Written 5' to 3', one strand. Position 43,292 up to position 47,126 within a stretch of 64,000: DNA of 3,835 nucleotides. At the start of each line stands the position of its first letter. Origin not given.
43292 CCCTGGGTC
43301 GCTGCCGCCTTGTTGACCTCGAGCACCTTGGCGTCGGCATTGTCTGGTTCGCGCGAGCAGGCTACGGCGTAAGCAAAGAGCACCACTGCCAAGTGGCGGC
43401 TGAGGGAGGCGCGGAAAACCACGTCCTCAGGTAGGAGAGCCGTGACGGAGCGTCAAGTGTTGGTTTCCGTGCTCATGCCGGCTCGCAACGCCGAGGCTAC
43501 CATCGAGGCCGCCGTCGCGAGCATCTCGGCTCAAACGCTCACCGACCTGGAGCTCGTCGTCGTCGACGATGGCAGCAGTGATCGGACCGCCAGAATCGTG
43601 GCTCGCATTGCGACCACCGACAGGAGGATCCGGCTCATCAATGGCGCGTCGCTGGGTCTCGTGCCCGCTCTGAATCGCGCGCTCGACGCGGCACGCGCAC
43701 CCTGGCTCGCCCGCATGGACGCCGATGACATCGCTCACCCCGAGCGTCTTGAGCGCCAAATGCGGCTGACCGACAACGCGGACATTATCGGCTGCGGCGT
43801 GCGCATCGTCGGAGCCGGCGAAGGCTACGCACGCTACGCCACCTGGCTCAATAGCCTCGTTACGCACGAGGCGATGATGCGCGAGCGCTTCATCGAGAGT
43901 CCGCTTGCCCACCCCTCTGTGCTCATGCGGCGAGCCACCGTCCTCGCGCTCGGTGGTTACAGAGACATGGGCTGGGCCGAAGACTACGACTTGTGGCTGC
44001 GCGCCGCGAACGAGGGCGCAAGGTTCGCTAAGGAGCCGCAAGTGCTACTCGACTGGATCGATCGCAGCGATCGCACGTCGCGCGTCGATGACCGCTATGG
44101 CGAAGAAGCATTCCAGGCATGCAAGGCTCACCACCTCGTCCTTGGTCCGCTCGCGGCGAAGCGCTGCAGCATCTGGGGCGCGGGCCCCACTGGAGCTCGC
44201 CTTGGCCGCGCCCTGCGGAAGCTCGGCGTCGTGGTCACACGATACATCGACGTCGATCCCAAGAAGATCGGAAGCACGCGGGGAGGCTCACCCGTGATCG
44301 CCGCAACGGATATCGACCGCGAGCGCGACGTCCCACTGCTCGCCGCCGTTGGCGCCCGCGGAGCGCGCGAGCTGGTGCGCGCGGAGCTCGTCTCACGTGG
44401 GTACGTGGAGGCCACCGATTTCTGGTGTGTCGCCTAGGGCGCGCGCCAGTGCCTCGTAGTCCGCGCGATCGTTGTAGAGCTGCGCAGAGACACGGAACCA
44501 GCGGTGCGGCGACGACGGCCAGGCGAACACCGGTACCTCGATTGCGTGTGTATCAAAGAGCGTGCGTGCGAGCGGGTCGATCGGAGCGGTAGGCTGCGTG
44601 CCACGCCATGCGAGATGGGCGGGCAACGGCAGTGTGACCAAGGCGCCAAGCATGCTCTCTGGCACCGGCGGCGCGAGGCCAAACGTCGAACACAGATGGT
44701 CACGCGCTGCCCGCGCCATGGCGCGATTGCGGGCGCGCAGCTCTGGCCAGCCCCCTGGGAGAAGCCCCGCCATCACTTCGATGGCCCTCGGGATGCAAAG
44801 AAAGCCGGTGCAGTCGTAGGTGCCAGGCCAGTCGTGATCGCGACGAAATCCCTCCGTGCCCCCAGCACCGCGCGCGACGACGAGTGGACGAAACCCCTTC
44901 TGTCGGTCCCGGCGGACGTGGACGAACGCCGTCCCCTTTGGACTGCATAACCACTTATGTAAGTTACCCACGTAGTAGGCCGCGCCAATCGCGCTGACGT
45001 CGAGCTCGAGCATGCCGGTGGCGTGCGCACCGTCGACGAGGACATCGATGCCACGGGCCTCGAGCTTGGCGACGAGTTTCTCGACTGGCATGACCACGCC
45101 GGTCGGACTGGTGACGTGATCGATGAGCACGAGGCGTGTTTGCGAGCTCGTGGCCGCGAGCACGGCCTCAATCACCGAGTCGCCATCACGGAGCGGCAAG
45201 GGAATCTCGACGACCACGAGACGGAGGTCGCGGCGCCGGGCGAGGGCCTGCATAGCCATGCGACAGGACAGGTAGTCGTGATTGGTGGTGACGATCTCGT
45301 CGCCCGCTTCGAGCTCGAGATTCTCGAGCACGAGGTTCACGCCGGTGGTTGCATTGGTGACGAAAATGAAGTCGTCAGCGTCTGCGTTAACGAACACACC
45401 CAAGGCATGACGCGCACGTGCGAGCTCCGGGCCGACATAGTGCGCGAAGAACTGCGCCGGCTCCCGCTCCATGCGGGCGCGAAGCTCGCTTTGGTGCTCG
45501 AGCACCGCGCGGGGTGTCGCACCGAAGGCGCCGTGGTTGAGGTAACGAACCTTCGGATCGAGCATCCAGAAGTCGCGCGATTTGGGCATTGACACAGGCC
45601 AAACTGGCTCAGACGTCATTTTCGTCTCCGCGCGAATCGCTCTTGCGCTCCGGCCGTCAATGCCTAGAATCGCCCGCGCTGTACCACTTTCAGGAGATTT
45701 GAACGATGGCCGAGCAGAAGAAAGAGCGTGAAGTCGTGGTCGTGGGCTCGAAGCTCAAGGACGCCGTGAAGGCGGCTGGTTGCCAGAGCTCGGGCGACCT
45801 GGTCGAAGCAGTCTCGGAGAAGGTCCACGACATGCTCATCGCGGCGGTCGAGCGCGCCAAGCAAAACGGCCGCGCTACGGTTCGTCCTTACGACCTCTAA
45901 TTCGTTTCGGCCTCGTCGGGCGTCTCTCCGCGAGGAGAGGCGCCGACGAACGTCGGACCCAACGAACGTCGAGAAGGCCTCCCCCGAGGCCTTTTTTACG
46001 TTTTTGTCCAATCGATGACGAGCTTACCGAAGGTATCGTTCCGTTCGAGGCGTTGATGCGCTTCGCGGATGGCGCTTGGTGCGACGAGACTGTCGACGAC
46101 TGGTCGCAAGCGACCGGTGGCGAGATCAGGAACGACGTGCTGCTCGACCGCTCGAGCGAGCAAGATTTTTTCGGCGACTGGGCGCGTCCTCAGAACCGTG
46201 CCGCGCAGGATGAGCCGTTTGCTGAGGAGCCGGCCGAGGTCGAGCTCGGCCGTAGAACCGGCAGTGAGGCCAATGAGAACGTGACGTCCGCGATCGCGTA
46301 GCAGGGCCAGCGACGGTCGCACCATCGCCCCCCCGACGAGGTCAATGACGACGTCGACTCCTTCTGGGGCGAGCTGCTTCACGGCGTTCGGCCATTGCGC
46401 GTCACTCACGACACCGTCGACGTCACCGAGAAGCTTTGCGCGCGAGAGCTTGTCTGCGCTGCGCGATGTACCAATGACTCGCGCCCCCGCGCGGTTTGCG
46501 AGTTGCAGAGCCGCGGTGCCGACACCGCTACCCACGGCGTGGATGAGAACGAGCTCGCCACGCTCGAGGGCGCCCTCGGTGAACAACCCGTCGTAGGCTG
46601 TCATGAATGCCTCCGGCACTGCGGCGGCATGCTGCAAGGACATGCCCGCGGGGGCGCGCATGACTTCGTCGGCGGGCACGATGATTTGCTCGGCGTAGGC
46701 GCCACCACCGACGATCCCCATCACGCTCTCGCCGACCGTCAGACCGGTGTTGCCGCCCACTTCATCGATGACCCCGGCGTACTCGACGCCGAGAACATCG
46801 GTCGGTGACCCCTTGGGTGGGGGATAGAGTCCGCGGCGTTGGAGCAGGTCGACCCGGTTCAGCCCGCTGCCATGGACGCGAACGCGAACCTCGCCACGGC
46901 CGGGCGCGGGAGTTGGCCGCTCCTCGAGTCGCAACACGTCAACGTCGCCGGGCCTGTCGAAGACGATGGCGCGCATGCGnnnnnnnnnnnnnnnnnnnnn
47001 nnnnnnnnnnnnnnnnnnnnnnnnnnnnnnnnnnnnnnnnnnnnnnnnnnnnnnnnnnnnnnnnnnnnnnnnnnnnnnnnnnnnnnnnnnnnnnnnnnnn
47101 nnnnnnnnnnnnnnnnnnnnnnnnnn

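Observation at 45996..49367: CarH/LitR-type B12 photoreceptor regulon: quinone oxidoreductase and an epimerase-SRPBCC fusion flanking a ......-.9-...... operator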

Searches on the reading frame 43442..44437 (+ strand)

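Call 5: search_protein_families(library=pfam, proteins=[window:43442-44437:+], max_evalue=0.01)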
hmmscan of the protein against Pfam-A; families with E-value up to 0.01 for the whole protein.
window:43442-44437:+ (331 aa): 7 families
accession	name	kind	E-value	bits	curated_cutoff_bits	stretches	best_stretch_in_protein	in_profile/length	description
PF00535.33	Glycos_transf_2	-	1.6e-30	106.6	23.3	1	9-168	1-164/168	Glycosyl transferase family 2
PF13641.12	Glyco_tranf_2_3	-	2.9e-16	60.6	27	1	8-202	3-208/230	Glycosyltransferase like family 2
PF10111.15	Glyco_tranf_2_2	-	1.5e-10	41.5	27.3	1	9-111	1-107/276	Glycosyltransferase like family 2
PF02629.25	CoA_binding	-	0.001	20.2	22.3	1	240-294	4-61/97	CoA binding domain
PF13632.12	Glyco_trans_2_3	-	0.0026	18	27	1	90-195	3-113/198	Glycosyl transferase family group 2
PF13506.12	Glyco_transf_21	-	0.0037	17.2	21.7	1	76-204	21-153/174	Glycosyl transferase family 21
PF13704.12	Glyco_tranf_2_4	-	0.0044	17.9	27.5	0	15-101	1-87/98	Glycosyl transferase family 2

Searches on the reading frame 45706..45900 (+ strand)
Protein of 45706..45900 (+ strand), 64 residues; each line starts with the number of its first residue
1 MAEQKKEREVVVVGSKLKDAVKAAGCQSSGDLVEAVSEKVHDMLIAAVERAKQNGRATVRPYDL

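Call 5: search_protein_families(library=pfam, proteins=[window:45706-45900:+], max_evalue=0.01)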
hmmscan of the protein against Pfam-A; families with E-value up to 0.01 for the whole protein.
window:45706-45900:+ (64 aa): 3 families
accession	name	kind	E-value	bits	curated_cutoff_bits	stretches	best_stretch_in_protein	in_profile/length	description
PF09123.17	DUF1931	-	7.8e-05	23.3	21.8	1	32-64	21-53/138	Domain of unknown function (DUF1931)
PF19121.6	DUF5805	-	0.0021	18.9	28.5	1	10-56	11-57/67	Family of unknown function (DUF5805)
PF00808.29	CBFD_NFYB_HMF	-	0.0058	17.3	21.4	1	32-64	29-61/65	Histone-like transcription factor (CBF/NF-Y) and archaeal histone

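Call 81: search_solved_structures(query=window:45706-45900:+, max_evalue=1, show_alignments=1)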
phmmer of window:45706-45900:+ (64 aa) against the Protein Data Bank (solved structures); distinct sequences matched with E-value up to 1: 4.
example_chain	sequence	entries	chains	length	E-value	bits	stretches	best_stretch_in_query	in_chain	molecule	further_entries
9qt0_A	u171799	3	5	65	5.6e-10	42.1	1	4-63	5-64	DUF1931 domain-containing protein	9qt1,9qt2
8cmp_A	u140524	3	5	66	5.7e-05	26.5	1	9-63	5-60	CBFD_NFYB_HMF domain-containing protein | Transcription factor CBF/NF-Y/archaeal histone domain-containing protein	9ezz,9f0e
8fvx_A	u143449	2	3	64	6.3e-05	26.3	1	9-63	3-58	CBFD_NFYB_HMF domain-containing protein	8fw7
9f2c_A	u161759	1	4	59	0.79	13.6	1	11-59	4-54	hypothetical protein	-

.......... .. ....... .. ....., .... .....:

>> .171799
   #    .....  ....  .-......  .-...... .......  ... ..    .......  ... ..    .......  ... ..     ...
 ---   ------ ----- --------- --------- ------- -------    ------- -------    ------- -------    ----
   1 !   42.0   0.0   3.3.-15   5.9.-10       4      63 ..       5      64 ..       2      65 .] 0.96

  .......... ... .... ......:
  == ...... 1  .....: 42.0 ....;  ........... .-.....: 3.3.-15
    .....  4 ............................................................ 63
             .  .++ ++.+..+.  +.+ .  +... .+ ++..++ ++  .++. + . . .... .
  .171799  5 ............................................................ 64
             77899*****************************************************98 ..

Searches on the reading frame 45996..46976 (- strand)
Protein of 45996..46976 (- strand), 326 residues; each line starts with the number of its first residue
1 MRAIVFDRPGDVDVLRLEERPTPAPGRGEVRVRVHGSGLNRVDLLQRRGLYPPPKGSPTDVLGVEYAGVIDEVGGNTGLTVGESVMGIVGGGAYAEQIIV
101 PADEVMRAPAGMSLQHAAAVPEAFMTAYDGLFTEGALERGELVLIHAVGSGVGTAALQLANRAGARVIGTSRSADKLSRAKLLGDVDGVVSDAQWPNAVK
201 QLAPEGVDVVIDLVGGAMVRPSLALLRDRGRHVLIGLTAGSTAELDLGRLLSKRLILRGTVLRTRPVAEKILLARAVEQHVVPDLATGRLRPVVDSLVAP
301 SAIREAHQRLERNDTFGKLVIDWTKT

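Call 5: search_protein_families(library=pfam, proteins=[window:45996-46976:-], max_evalue=0.01)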
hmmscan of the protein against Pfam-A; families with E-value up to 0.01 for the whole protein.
window:45996-46976:- (326 aa): 3 families
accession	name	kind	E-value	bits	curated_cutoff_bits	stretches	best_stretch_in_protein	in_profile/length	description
PF00107.32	ADH_zinc_N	-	1.4e-25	90.1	31.8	1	151-269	1-121/129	Zinc-binding dehydrogenase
PF13602.12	ADH_zinc_N_2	-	1.5e-15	58.8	27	1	192-321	8-134/134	Zinc-binding dehydrogenase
PF08240.17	ADH_N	-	4.3e-13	49.8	23.5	1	26-109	1-103/104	Alcohol dehydrogenase GroES-like domain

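Call 6: search_protein_families(library=ncbifam, proteins=[window:45996-46976:-], max_evalue=0.01)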
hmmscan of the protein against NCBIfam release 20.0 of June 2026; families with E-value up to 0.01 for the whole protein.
window:45996-46976:- (326 aa): 31 families (the best 25 are shown)
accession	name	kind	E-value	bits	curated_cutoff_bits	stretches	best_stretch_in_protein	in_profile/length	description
TIGR02824.1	quinone_pig3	subfamily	2.1e-96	322.8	296.8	1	1-322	1-324/325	putative NAD(P)H quinone oxidoreductase, PIG3 family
NF010344.0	PRK13771.1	subfamily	8.5e-33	113.7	349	2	92-322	116-332/334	putative alcohol dehydrogenase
NF041172.1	AcrlCoa_red_Thmprot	equivalog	1.1e-32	113.4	500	2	92-321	116-332/334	acryloyl-CoA reductase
NF008024.0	PRK10754.1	subfamily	2.9e-30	105.4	348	1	3-276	4-274/327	NADPH:quinone reductase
NF041183.1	Pks2_ls1_myc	equivalog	2.3e-25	87.7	2400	1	7-237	1412-1644/2086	sulfolipid-1 biosynthesis phthioceranic/hydroxyphthioceranic acid synthase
TIGR02817.1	adh_fam_1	subfamily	1.7e-19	70.5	284.05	1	19-322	21-334/336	zinc-binding alcohol dehydrogenase family protein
TIGR02823.1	oxido_YhdH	subfamily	9.8e-19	67.3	297.25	1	15-321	14-322/324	acrylyl-CoA reductase family protein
NF003808.0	PRK05396.1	equivalog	1.5e-14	53.6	380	1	79-262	106-288/341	L-threonine 3-dehydrogenase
NF058644.1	CurcmRedCuraProt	equivalog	2e-14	53.4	440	1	16-321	19-331/336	NADPH-dependent curcumin/dihydrocurcumin reductase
NF007489.0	PRK10083.1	equivalog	5e-14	52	376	2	1-83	1-79/339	Zn-dependent oxidoreductase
NF006940.0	PRK09422.1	equivalog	1.2e-13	50.7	344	1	89-293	112-315/338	alcohol dehydrogenase AdhP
TIGR01751.1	crot-CoA-red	equivalog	3.5e-13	49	378.55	1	92-184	140-234/398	crotonyl-CoA carboxylase/reductase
TIGR03989.1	Rxyl_3153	subfamily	3.6e-13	49.5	440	1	82-248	129-299/370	NDMA-dependent alcohol dehydrogenase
TIGR03451.1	mycoS_dep_FDH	equivalog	4.1e-13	48.9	512.9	2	79-246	116-285/358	S-(hydroxymethyl)mycothiol dehydrogenase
TIGR00692.1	tdh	equivalog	3.6e-12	46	458.35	1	85-261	110-286/340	L-threonine 3-dehydrogenase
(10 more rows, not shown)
